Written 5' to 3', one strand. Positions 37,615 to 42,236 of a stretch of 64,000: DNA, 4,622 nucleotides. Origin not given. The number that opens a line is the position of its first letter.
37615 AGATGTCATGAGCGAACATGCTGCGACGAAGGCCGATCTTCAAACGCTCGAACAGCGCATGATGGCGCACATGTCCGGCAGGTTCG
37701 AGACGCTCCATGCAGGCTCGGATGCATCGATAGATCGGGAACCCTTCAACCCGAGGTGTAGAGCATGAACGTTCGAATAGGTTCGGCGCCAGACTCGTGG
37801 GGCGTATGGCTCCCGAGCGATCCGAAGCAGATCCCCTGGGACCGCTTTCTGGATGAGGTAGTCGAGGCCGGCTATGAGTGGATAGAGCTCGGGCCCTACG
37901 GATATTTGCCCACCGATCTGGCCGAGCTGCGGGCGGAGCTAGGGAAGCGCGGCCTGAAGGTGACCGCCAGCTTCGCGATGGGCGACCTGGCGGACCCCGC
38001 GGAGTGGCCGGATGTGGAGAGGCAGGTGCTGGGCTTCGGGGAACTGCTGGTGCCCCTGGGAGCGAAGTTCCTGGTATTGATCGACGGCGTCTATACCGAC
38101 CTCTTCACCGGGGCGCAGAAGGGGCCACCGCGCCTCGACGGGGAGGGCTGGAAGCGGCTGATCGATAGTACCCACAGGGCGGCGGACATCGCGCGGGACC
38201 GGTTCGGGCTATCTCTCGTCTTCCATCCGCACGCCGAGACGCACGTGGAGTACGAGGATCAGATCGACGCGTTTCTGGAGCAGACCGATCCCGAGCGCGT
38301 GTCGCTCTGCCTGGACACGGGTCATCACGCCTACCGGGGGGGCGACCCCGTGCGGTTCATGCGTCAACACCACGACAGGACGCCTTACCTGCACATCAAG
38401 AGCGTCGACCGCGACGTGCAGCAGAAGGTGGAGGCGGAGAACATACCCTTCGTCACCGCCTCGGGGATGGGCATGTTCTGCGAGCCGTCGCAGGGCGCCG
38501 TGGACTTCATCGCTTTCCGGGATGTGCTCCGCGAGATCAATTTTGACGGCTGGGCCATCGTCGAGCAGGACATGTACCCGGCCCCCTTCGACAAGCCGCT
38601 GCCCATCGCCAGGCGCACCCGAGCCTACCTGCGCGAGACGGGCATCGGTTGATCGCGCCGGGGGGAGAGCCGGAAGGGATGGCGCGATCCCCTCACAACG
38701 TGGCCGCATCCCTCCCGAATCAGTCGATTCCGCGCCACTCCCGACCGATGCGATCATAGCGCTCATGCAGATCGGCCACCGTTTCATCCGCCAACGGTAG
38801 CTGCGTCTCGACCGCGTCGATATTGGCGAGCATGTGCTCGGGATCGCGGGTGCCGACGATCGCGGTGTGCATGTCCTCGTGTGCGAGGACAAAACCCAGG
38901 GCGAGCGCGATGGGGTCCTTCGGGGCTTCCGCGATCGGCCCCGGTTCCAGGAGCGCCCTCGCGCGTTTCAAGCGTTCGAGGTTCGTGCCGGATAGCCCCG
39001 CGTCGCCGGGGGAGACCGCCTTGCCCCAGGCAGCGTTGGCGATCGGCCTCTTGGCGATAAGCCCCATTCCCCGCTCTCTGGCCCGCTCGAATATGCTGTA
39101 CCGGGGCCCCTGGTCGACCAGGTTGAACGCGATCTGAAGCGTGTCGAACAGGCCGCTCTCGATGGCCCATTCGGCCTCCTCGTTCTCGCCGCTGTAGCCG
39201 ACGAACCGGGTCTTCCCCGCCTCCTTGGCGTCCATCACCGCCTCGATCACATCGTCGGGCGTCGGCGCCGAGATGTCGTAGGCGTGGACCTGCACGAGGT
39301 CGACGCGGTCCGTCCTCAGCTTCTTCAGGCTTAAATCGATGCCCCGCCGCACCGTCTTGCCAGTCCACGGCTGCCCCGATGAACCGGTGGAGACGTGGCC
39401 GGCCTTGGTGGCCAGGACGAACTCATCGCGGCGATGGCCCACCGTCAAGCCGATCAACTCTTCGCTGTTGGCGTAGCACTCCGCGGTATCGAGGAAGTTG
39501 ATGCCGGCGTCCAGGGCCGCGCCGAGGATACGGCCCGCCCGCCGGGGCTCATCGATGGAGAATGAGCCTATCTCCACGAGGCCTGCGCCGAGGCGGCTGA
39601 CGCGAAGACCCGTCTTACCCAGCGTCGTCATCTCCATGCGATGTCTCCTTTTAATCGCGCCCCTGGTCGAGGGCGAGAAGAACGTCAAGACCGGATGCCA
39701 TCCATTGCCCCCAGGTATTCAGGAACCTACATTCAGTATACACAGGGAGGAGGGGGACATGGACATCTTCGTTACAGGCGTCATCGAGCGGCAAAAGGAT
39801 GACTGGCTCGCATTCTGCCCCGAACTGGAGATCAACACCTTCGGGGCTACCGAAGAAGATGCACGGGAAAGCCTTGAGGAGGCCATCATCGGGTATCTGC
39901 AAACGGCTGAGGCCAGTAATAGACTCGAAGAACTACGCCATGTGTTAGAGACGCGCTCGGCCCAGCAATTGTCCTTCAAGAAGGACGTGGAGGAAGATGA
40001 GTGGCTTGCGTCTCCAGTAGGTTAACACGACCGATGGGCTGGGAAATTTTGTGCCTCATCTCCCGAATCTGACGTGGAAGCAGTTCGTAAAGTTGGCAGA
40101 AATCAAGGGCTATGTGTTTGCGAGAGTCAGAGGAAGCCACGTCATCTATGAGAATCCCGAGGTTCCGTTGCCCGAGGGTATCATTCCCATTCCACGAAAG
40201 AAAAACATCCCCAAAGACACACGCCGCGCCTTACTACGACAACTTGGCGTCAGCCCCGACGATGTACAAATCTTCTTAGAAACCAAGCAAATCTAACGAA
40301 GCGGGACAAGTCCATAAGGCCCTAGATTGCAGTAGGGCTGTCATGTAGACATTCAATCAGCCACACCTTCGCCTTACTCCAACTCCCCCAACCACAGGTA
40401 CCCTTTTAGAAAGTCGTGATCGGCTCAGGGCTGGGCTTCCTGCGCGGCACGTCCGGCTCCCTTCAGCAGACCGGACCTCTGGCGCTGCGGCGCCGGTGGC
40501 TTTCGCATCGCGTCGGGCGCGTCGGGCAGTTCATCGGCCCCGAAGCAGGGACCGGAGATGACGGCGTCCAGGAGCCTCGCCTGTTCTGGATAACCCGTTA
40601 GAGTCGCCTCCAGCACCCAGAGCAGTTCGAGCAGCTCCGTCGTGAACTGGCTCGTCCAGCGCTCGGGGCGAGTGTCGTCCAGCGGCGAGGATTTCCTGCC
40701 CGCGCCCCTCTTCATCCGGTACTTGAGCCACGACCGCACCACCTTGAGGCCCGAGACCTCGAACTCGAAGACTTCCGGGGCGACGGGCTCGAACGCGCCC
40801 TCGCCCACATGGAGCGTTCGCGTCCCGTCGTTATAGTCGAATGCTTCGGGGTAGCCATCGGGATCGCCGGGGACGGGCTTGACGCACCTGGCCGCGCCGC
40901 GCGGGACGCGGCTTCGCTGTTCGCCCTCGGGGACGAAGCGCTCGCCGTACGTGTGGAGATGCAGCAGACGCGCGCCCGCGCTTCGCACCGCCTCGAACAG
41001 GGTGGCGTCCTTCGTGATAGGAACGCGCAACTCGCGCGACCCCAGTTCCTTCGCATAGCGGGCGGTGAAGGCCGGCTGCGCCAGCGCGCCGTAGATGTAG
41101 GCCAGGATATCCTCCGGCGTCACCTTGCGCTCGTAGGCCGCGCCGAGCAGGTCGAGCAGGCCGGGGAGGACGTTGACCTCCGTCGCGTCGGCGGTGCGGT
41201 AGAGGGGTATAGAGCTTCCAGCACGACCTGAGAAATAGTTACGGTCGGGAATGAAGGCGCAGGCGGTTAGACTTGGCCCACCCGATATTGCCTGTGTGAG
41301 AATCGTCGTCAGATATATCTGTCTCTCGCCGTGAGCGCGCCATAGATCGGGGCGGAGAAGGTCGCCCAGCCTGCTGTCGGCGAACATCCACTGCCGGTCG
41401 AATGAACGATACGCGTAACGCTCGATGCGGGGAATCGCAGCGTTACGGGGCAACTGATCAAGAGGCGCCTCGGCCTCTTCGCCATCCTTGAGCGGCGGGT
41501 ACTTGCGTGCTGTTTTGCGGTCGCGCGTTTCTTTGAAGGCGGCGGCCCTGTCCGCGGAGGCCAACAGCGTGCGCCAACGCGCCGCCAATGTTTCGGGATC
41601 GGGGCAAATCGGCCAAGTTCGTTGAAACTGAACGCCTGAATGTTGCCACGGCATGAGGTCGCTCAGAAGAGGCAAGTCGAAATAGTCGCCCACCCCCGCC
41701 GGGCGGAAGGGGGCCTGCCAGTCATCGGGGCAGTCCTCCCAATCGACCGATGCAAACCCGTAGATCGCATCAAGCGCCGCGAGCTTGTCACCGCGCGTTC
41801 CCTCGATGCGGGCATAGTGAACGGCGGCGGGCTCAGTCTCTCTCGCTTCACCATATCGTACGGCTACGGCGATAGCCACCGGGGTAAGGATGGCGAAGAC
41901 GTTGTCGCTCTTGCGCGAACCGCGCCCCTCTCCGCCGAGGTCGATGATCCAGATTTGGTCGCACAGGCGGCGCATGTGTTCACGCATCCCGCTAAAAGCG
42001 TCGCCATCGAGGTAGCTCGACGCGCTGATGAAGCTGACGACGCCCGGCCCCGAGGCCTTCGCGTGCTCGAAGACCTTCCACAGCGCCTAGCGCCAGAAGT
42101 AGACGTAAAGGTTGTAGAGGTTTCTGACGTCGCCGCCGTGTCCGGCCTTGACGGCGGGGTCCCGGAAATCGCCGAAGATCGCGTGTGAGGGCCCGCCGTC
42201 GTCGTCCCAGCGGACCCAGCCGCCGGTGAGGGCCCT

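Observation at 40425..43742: MmeI-like single-chain restriction-modification gene split by a single in-frame amber codon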

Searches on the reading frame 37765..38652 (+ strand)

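Call 39: search_protein_families(library=pfam, proteins=[window:37765-38652:+], max_evalue=0.001)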
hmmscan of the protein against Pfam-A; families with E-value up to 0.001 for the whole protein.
window:37765-38652:+ (295 aa): 1 family
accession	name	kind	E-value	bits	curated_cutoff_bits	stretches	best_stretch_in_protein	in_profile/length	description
PF01261.30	AP_endonuc_2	-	4.7e-29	102.3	31.1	1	29-291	1-248/249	Xylose isomerase-like TIM barrel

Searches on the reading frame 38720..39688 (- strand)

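Call 39: search_protein_families(library=pfam, proteins=[window:38720-39688:-], max_evalue=0.001)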
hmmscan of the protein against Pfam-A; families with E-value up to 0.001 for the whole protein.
window:38720-39688:- (322 aa): 1 family
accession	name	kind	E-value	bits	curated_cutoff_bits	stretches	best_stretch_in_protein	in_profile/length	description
PF00248.27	Aldo_ket_red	-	2.3e-34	119.2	24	1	48-308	18-287/291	Aldo/keto reductase family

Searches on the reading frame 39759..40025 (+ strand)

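Call 39: search_protein_families(library=pfam, proteins=[window:39759-40025:+], max_evalue=0.001)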
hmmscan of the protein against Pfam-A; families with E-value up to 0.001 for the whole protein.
window:39759-40025:+ (88 aa): 0 families

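Call 55: search_protein_families(library=pfam, proteins=[window:39759-40025:+], max_evalue=0.1)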
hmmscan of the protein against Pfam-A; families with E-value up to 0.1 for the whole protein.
window:39759-40025:+ (88 aa): 3 families
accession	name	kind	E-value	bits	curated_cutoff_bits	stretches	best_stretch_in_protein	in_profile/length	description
PF15478.11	LKAAEAR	-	0.046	14.3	27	1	37-71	66-100/137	Family of unknown function with LKAAEAR motif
PF18953.6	SAP_new25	-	0.058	13.5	26.3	0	15-54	12-46/51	SAP domain-containing new25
PF12910.14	PHD_like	-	0.097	13.1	27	0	10-48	61-101/141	Antitoxin of toxin-antitoxin, RelE / RelB, TA system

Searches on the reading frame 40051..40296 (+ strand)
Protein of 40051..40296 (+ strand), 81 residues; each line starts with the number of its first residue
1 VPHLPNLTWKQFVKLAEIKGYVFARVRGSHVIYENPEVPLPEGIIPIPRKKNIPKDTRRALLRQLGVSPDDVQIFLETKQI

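Call 39: search_protein_families(library=pfam, proteins=[window:40051-40296:+], max_evalue=0.001)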
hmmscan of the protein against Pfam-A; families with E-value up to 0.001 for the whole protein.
window:40051-40296:+ (81 aa): 1 family
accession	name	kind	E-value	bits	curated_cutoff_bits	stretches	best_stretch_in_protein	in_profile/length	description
PF07927.17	HicA_toxin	-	9.6e-13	48.5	27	1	9-67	1-58/58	HicA toxin of bacterial toxin-antitoxin,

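Call 70: list_cluster_members(proteins=[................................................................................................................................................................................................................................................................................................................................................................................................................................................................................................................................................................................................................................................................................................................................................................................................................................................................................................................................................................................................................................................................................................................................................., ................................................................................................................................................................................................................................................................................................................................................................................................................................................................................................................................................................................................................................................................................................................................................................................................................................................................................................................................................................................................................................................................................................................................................, window:40051-40296:+, window:46064-47086:-])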
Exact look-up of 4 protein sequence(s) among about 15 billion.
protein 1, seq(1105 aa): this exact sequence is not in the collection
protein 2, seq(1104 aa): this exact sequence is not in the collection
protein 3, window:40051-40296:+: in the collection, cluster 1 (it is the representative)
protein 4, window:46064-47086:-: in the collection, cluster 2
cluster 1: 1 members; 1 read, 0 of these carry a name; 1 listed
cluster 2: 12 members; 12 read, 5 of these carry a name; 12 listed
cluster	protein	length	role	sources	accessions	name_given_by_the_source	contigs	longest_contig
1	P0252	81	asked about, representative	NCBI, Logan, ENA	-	-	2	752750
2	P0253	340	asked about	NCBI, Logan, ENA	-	-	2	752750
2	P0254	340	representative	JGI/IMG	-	predicted dehydrogenase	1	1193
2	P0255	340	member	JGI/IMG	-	predicted dehydrogenase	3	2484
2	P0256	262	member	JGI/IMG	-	predicted dehydrogenase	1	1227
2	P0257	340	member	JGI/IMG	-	predicted dehydrogenase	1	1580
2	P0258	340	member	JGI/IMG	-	predicted dehydrogenase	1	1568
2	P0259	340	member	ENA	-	-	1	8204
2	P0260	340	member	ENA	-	-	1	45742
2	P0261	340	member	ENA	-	-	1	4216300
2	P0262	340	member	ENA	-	-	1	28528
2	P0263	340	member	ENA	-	-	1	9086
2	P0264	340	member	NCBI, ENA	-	-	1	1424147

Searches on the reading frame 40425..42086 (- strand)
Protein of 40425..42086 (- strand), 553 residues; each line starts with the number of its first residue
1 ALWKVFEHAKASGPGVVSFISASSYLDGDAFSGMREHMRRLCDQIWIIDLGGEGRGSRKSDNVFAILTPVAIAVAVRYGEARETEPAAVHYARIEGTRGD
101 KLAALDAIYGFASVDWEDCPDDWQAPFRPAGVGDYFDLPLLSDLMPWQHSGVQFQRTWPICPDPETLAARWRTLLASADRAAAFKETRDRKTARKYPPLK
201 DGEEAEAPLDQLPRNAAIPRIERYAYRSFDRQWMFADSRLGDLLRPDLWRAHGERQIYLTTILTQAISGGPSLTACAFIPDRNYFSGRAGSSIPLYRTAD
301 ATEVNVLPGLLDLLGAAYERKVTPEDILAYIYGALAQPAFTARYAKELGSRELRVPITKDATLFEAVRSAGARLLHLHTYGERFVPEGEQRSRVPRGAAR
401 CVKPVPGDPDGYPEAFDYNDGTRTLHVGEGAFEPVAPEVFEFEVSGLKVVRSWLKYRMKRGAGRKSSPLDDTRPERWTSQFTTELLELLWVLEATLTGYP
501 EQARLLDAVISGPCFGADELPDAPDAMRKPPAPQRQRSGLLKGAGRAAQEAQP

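Call 15: find_related_loci(query=window:40425-42086:-, collection=genome_contigs, flank=10000)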
Query window:40425-42086:- (553 aa) in genome_contigs; peptide patterns used: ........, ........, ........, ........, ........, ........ (x = any residue, [..] = any of these).
133 stretches matched a pattern; 104 encode a relative of the query (tblastn E <= 1e-3); the best 80 are kept; 79 distinct loci.
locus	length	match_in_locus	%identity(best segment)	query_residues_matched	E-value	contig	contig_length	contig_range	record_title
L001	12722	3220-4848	74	1-541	0e+0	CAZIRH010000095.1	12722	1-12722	MAG TPA_asm: uncultured Solibacteraceae bacterium isolate binchicken_co376_52 genome assembly, contig: NODE_5417_length_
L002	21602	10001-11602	74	1-532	0e+0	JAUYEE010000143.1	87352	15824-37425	MAG: bacterium isolate C20_metabat.bin.94 C20_k141_428166, whole genome shotgun sequence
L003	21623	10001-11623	72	1-541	0e+0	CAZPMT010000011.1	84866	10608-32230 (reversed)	MAG TPA_asm: uncultured Nitrospiraceae bacterium isolate SRP302447_co3_797 genome assembly, contig: NODE_759_length_8486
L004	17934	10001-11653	70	1-543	0e+0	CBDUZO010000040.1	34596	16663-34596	MAG TPA_asm: uncultured Phycisphaerales bacterium isolate SRR22302362_binner23_Refined_17 genome assembly, contig: ERZ25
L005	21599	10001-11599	69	1-531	0e+0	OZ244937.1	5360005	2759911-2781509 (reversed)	MAG: Candidatus Latescibacterota bacterium isolate 1c493fcc-a489-4500-a9bd-4f4019e95c1e genome assembly, chromosome: 1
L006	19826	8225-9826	68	1-532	0e+0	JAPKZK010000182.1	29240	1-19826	MAG: Candidatus Aminicenantes bacterium isolate LacPavin_0920_SED2_MAG_46_26 LacPavin_0920_SED2_scaffold_1088979, whole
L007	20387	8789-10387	70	1-532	0e+0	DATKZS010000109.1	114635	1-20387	MAG TPA_asm: bacterium isolate SMAG_U14251 k141_1475113, whole genome shotgun sequence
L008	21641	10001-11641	67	1-541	0e+0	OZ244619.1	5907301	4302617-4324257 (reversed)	MAG: Candidatus Latescibacterota bacterium isolate 42df25b2-3f2b-47dc-af7c-4916403e88f0 genome assembly, chromosome: 1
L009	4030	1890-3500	67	1-531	0e+0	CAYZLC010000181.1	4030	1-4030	MAG TPA_asm: uncultured Dehalococcoidia bacterium isolate SRP119689_co1_265 genome assembly, contig: NODE_38919_length_4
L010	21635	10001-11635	66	1-541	0e+0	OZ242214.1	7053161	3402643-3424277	MAG: Candidatus Latescibacterota bacterium isolate f171f34e-caa5-40bf-9919-1f3307ea572d genome assembly, chromosome: 1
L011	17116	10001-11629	68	1-541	0e+0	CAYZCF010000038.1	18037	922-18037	MAG TPA_asm: uncultured Chlorobiaceae bacterium isolate binchicken_co66_179 genome assembly, contig: NODE_4917_length_18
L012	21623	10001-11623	69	1-544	0e+0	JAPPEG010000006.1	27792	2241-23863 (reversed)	MAG: Gemmatimonadota bacterium isolate IRC4_bin_45 NODE_1255_length_27792_cov_17.4436, whole genome shotgun sequence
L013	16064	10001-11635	68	1-543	0e+0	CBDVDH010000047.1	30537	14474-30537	MAG TPA_asm: uncultured bacterium isolate SRR21487742_binner12_Refined_110 genome assembly, contig: ERZ26661670.463, who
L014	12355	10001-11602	69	1-532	0e+0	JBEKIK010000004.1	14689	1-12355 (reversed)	MAG: Thermoguttaceae bacterium isolate SPRUCE 299 SPRUCE_299_4, whole genome shotgun sequence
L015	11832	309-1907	66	1-531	0e+0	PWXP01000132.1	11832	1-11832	MAG: Planctomycetaceae bacterium isolate CSSed11_97R1 CS-Sed11-C8401, whole genome shotgun sequence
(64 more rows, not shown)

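Call 19: find_encoding_contigs(protein=window:40425-41987:-, flank=10000, max_places=8)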
Protein window:40425-41987:- (520 aa): no gene with exactly this product is on record in the collection.

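Call 21: find_encoding_contigs(protein=window:40425-41975:-, flank=10000, max_places=8)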
Protein window:40425-41975:- (516 aa): no gene with exactly this product is on record in the collection.
